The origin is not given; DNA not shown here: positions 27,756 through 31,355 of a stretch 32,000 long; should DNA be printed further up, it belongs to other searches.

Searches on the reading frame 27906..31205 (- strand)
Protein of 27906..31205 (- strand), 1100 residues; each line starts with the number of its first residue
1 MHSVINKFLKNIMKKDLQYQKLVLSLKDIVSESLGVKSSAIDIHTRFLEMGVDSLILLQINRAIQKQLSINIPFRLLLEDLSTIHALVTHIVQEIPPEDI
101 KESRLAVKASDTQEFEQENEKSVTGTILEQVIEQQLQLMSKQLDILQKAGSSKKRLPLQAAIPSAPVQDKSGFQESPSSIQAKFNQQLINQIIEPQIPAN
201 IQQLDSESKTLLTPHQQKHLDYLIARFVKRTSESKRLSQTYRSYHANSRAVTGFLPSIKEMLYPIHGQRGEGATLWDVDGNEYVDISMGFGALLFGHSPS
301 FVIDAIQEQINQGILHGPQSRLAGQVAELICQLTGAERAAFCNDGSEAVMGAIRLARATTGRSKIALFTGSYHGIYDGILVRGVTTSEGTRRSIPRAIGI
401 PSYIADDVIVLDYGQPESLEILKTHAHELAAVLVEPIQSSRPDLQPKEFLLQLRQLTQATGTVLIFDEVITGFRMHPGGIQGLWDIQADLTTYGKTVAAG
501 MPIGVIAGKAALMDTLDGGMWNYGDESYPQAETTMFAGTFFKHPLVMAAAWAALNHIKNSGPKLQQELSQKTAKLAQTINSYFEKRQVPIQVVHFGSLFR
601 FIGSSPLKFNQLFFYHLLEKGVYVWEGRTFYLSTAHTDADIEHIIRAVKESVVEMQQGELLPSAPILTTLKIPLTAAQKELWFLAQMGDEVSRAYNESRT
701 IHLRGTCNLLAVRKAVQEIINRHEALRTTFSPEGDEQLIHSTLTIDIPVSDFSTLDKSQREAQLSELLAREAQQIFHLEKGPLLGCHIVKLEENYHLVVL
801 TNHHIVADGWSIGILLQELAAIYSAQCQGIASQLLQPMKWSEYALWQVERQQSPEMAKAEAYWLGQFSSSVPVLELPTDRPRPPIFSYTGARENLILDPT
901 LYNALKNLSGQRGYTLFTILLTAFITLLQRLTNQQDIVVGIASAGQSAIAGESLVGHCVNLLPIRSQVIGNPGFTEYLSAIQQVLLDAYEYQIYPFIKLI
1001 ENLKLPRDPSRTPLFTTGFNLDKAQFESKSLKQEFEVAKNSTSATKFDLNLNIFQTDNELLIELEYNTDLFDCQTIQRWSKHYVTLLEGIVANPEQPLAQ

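Call 37: find_related_loci(query=A1, collection=genome_contigs, flank=6000)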
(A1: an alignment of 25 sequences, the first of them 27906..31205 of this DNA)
Query A1 (1100 aa) in genome_contigs; peptide patterns used: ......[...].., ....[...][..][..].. (x = any residue, [..] = any of these).
600 stretches matched a pattern (row limit reached: there are more); 597 encode a relative of the query (tblastn E <= 1e-3); the best 80 are kept; 80 distinct loci.
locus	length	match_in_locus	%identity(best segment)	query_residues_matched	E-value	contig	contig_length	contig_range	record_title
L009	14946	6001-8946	47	117-1100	0e+0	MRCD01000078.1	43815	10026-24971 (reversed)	Calothrix sp. HK-06 NIES-2101_Scaffold_78, whole genome shotgun sequence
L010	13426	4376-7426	44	22-1100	0e+0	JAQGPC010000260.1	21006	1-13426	MAG: Pedosphaera sp. isolate RYN_629 scaffold_1613753, whole genome shotgun sequence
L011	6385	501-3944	40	18-1099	0e+0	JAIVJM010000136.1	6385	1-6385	MAG: Acidobacteria bacterium isolate MAG52 MTG52_15647, whole genome shotgun sequence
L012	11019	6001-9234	40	26-1100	0e+0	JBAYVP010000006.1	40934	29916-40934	MAG: Sulfuricellaceae bacterium isolate SO_2016_LW3_62 scaffold01429_LW162_2016, whole genome shotgun sequence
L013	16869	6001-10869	43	194-1100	0e+0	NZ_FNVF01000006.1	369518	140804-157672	Paenibacillus sp. UNC499MF, whole genome shotgun sequence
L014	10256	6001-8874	42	172-1096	0e+0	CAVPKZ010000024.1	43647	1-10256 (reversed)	MAG: uncultured Acidobacteriota bacterium isolate MFD10064.bin.2.71 genome assembly, contig: contig_109557, whole genome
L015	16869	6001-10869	38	26-1099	0e+0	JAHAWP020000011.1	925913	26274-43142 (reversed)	Bacillus mexicanus strain FSQ1 NODE_2_length_925913_cov_60.500541, whole genome shotgun sequence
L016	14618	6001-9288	39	10-1096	0e+0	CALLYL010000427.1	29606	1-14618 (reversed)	MAG TPA_asm: uncultured Myxococcales bacterium isolate SRR5676476_bin.50_CONCOCT_v1.1_MAG genome assembly, contig: ERZ72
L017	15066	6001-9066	42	25-1098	0e+0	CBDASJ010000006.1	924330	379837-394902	MAG: Acetobacteraceae bacterium isolate 40c89896-1c5d-4def-a427-01c39ee82f7f genome assembly, contig: contig_6, whole ge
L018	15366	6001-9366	40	22-1088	0e+0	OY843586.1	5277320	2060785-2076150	MAG: Acidobacteriaceae bacterium isolate 6f8c9a11-1c30-45b4-a4a5-28695f68a2e2 genome assembly, chromosome: 1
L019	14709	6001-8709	42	216-1096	0e+0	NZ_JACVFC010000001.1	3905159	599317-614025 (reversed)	Chitinophaga qingshengii strain JCM 30026 1, whole genome shotgun sequence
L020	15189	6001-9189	37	29-1100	0e+0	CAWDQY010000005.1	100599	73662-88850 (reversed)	MAG: uncultured Chloroflexia bacterium isolate MFD04716.bin.2.161 genome assembly, contig: contig_14919, whole genome sh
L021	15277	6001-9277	41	20-1098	0e+0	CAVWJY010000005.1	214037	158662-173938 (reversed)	MAG: uncultured Acidobacteriaceae bacterium isolate MFD04434.bin.2.145 genome assembly, contig: contig_15307, whole geno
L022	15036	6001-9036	37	47-1091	0e+0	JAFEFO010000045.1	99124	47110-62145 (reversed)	MAG: Proteobacteria bacterium isolate SZAS LIN-94 LIN-458__45__length-99124, whole genome shotgun sequence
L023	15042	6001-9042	34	20-1069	7e-175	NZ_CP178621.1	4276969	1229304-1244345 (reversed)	Bdellovibrio sp. HCB337 chromosome, complete genome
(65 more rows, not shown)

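Call 43: find_homologous_proteins(query=A1, max_evalue=1e-100)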
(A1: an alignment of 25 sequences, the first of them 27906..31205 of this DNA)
Query A1 (25 sequences) (1100 aa, profile of the alignment): 3101 proteins with E <= 1e-100 among 8000 candidates; the best 120 are listed.
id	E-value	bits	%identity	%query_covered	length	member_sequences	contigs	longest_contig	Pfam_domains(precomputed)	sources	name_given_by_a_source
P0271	0.0e+0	2001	85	99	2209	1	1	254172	PF00668.26,PF00550.32,PF00202.28,PF00501.35,PF13193.13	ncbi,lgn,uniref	ncbi:amino acid adenylation domain-containing protein [Nostoc sp.]|uniref:amino acid adenylation dom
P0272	0.0e+0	1963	82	99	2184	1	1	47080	PF00668.26,PF00550.32,PF00202.28,PF00501.35,PF13193.13,PF23297.2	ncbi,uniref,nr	ncbi:non-ribosomal peptide synthetase [Nostoc sp. NMS4]|uniref:non-ribosomal peptide synthetase n=1 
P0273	0.0e+0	1735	49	98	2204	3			PF00668.26,PF00550.32,PF00202.28,PF00501.35,PF13193.13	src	-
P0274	0.0e+0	1729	49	98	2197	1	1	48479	PF00668.26,PF00550.32,PF00202.28,PF00501.35,PF13193.13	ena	-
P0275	0.0e+0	1722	48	98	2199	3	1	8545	PF00668.26,PF00550.32,PF00202.28,PF00501.35,PF13193.13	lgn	-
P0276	0.0e+0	1707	47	82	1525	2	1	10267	PF00668.26,PF00550.32,PF00202.28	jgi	jgi:iturin family lipopeptide synthetase A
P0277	0.0e+0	1701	48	98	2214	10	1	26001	PF00668.26,PF00550.32,PF00202.28,PF00501.35,PF13193.13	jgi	-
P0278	0.0e+0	1695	47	98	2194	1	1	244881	PF00668.26,PF00550.32,PF00202.28,PF00501.35,PF13193.13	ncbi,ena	-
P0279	0.0e+0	1688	48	98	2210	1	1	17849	PF00668.26,PF00550.32,PF00202.28,PF00501.35,PF13193.13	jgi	jgi:amino acid adenylation domain-containing protein/non-ribosomal peptide synthase protein (TIGR017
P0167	0.0e+0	1679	45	97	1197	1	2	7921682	PF00668.26,PF00550.32,PF00202.28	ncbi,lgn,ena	ncbi:MAG: aminotransferase class III-fold pyridoxal phosphate-dependent enzyme [Blastocatellia bacte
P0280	0.0e+0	1669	56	99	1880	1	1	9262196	PF00668.26,PF00550.32,PF00202.28,PF00501.35,PF13193.13,PF23297.2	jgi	jgi:amino acid adenylation domain-containing protein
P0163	0.0e+0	1668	45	98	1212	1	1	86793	PF00668.26,PF00550.32,PF00202.28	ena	-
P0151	0.0e+0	1666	46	89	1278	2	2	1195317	PF00668.26,PF00550.32,PF00202.28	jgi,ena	jgi:glutamate-1-semialdehyde aminotransferase/acyl carrier protein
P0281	0.0e+0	1652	47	98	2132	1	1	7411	PF00668.26,PF22336.3,PF00109.33,PF22621.3,PF00550.32,PF00202.28,PF02801.29,PF16197.12,PF00698.27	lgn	-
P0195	0.0e+0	1646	45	83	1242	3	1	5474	PF00668.26,PF00550.32,PF00202.28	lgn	-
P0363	0.0e+0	1586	59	98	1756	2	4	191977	PF00668.26,PF00550.32,PF00202.28,PF00501.35,PF13193.13,PF23297.2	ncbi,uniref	ncbi:amino acid adenylation domain-containing protein [Microcoleus sp. Pol11C1]|uniref:amino acid ad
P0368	0.0e+0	1583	47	98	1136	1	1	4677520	PF00668.26,PF00550.32,PF00202.28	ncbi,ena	-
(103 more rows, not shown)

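Call 45: find_encoding_contigs(protein=P0368, flank=9000, max_places=1)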
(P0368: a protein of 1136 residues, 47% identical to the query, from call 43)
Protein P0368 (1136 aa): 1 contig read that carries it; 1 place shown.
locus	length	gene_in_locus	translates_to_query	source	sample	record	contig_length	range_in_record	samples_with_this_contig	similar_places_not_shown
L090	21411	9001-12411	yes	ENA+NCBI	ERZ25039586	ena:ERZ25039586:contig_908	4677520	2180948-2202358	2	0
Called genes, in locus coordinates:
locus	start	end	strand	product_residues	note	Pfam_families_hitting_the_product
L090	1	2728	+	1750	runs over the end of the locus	PF00668:Condensation, PF00501:AMP-binding, PF13193:AMP-binding_C (faint), PF02475:TRM5-TYW2_MTfase (weak), PF05050:Methyltransf_21, PF00550:PP-binding, PF00668:Condensation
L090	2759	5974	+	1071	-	PF00668:Condensation, PF00501:AMP-binding, PF13193:AMP-binding_C, PF00550:PP-binding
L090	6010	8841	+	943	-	PF00109:ketoacyl-synt, PF02801:Ketoacyl-synt_C, PF16197:KAsynt_C_assoc, PF22336:RhiE-like_linker, PF22621:CurL-like_PKS_C, PF00698:Acyl_transf_1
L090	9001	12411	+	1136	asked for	PF00550:PP-binding, PF00202:Aminotran_3, PF00668:Condensation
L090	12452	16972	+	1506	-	PF00668:Condensation, PF00501:AMP-binding, PF13193:AMP-binding_C, PF00550:PP-binding, PF00668:Condensation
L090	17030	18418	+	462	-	PF00668:Condensation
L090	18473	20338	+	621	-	PF13522:GATase_6, PF13537:GATase_7, PF12481:DUF3700 (faint), PF00733:Asn_synthase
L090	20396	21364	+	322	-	PF02668:TauD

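Call 46: find_encoding_contigs(protein=P0363, flank=9000, max_places=1)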
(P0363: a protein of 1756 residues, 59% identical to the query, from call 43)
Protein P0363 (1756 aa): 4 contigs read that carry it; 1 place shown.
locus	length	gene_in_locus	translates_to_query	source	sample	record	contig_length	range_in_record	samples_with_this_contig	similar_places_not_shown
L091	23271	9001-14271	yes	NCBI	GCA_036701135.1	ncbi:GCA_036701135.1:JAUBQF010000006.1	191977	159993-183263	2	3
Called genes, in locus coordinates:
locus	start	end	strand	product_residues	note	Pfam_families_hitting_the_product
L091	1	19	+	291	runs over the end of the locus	PF02737:3HCDH_N, PF03446:NAD_binding_2 (weak), PF00725:3HCDH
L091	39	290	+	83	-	PF00550:PP-binding (weak)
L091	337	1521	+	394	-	PF02771:Acyl-CoA_dh_N, PF02770:Acyl-CoA_dh_M, PF00441:Acyl-CoA_dh_1, PF08028:Acyl-CoA_dh_2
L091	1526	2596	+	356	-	PF00702:Hydrolase (faint), PF12689:Acid_PPase (faint)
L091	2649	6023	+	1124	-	PF00668:Condensation, PF00501:AMP-binding, PF13193:AMP-binding_C, PF00550:PP-binding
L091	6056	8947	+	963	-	PF00109:ketoacyl-synt, PF02801:Ketoacyl-synt_C, PF16197:KAsynt_C_assoc, PF22336:RhiE-like_linker, PF22621:CurL-like_PKS_C, PF00698:Acyl_transf_1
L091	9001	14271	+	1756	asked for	PF00550:PP-binding, PF23297:ACP_SdgA_C (faint), PF00202:Aminotran_3, PF00668:Condensation, PF00501:AMP-binding, PF13193:AMP-binding_C, PF00550:PP-binding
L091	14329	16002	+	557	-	PF00282:Pyridoxal_deC, PF00266:Aminotran_5 (weak), PF01212:Beta_elim_lyase (weak)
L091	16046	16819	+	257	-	PF01209:Ubie_methyltran (faint), PF13489:Methyltransf_23, PF02353:CMAS, PF13847:Methyltransf_31, PF08241:Methyltransf_11, PF08242:Methyltransf_12, PF13649:Methyltransf_25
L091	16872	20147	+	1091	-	PF00109:ketoacyl-synt, PF02801:Ketoacyl-synt_C, PF16197:KAsynt_C_assoc, PF22336:RhiE-like_linker, PF22621:CurL-like_PKS_C, PF00698:Acyl_transf_1, PF21394:Beta-ketacyl_N (faint), PF00550:PP-binding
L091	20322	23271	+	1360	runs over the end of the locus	PF00668:Condensation, PF00501:AMP-binding, PF13193:AMP-binding_C, PF00550:PP-binding, PF00975:Thioesterase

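Call 47: find_encoding_contigs(protein=P0280, flank=9000, max_places=1)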
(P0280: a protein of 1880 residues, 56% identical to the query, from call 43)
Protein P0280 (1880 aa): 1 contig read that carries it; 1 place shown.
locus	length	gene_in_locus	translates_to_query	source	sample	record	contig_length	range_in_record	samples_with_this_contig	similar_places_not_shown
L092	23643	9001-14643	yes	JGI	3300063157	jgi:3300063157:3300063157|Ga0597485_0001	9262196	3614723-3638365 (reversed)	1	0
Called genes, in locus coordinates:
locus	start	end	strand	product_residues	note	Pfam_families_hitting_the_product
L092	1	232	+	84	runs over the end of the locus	PF00550:PP-binding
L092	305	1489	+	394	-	PF02771:Acyl-CoA_dh_N, PF02770:Acyl-CoA_dh_M, PF00441:Acyl-CoA_dh_1, PF08028:Acyl-CoA_dh_2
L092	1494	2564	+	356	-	PF00702:Hydrolase (faint)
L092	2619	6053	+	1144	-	PF00668:Condensation, PF00501:AMP-binding, PF13193:AMP-binding_C, PF00550:PP-binding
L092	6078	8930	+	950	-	PF00109:ketoacyl-synt, PF02801:Ketoacyl-synt_C, PF16197:KAsynt_C_assoc, PF22336:RhiE-like_linker, PF22621:CurL-like_PKS_C, PF00698:Acyl_transf_1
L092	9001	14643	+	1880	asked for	PF00550:PP-binding, PF23297:ACP_SdgA_C (faint), PF00202:Aminotran_3, PF00668:Condensation, PF00501:AMP-binding, PF13193:AMP-binding_C, PF00550:PP-binding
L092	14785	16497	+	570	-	PF00282:Pyridoxal_deC, PF01212:Beta_elim_lyase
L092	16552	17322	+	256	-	PF01209:Ubie_methyltran (faint), PF13489:Methyltransf_23, PF02353:CMAS (weak), PF13847:Methyltransf_31, PF08241:Methyltransf_11, PF08242:Methyltransf_12, PF13649:Methyltransf_25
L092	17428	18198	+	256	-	PF01209:Ubie_methyltran (weak), PF13489:Methyltransf_23, PF02353:CMAS (weak), PF13847:Methyltransf_31, PF08241:Methyltransf_11, PF08242:Methyltransf_12, PF13649:Methyltransf_25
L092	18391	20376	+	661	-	PF00109:ketoacyl-synt, PF00108:Thiolase_N (faint), PF02801:Ketoacyl-synt_C, PF16197:KAsynt_C_assoc, PF22621:CurL-like_PKS_C, PF22336:RhiE-like_linker, PF00698:Acyl_transf_1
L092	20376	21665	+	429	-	PF00698:Acyl_transf_1, PF21394:Beta-ketacyl_N, PF00550:PP-binding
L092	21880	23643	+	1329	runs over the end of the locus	PF00668:Condensation, PF00501:AMP-binding, PF13193:AMP-binding_C, PF00550:PP-binding, PF00975:Thioesterase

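Call 78: search_protein_families(library=pfam, proteins=[L009:4144-5808:+], max_evalue=0.001)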
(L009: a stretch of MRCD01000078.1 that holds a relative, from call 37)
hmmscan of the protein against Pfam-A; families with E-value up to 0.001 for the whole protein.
L009:4144-5808:+ (555 aa): 3 families
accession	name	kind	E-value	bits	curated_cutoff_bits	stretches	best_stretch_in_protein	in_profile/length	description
PF00296.26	Bac_luciferase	-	2.9e-46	158.7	27.9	1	226-517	28-313/314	Luciferase-like monooxygenase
PF00550.31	PP-binding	-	6.2e-18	65.3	20.8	1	14-80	2-67/67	Phosphopantetheine attachment site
PF23297.2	ACP_SdgA_C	-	5.2e-05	23.7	27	1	5-83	5-82/95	Highly reducing polyketide synthase sdgA, C-terminal ACP domain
